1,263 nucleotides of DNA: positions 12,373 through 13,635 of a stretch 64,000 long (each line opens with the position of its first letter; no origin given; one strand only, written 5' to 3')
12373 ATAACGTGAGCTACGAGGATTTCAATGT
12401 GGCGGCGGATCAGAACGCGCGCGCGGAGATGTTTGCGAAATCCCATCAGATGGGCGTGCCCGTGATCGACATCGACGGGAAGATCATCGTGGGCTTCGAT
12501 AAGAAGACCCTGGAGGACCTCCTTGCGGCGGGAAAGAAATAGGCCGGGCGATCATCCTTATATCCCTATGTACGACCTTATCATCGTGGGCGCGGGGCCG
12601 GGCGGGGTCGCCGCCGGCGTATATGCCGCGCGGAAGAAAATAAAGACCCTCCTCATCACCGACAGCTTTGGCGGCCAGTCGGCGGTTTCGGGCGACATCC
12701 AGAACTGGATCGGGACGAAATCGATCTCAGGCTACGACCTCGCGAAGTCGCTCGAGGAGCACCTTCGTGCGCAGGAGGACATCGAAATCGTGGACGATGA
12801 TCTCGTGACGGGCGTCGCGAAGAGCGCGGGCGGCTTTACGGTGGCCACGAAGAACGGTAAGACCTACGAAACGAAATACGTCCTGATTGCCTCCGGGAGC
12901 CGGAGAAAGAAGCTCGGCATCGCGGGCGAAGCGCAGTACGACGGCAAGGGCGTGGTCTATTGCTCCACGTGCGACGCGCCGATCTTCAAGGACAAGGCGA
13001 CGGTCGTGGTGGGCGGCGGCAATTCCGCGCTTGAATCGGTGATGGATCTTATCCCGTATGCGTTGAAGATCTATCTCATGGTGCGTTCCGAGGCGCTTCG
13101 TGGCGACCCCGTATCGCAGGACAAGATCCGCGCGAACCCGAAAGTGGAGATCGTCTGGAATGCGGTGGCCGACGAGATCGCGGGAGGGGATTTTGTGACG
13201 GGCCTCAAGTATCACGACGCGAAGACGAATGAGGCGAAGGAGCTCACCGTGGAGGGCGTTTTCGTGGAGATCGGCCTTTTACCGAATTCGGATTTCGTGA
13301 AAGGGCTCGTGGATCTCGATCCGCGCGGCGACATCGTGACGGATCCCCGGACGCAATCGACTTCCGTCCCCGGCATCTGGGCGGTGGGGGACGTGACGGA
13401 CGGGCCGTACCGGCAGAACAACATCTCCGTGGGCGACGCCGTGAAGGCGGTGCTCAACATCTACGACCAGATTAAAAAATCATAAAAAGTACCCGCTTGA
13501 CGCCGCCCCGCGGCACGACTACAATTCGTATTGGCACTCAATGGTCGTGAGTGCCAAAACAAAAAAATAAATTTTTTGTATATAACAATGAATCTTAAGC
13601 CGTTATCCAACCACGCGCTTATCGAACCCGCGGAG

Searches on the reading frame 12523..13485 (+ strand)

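Call 53: search_protein_families(library=pfam, proteins=[window:12523-13485:+], max_evalue=0.0001)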
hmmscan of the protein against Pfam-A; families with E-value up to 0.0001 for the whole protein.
window:12523-13485:+ (320 aa): 6 families
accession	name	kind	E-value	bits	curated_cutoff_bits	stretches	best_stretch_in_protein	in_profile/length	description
PF07992.20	Pyr_redox_2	-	1.2e-41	143.5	26.1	1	17-295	1-280/291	Pyridine nucleotide-disulphide oxidoreductase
PF13738.12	Pyr_redox_3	-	7.2e-27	94.9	30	1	69-289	79-305/305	Pyridine nucleotide-disulphide oxidoreductase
PF00070.33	Pyr_redox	-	7.5e-09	36.4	22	1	160-227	2-76/82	Pyridine nucleotide-disulphide oxidoreductase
PF01134.28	GIDA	-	3.5e-07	30.1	22.1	0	18-49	1-32/391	Glucose inhibited division protein A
PF12831.13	FAD_oxidored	-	2.4e-06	27.5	27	1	18-66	1-55/416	FAD dependent oxidoreductase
PF03486.20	HI0933_like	-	8.9e-05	22.5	50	0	72-127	110-165/244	HI0933-like protein Rossmann domain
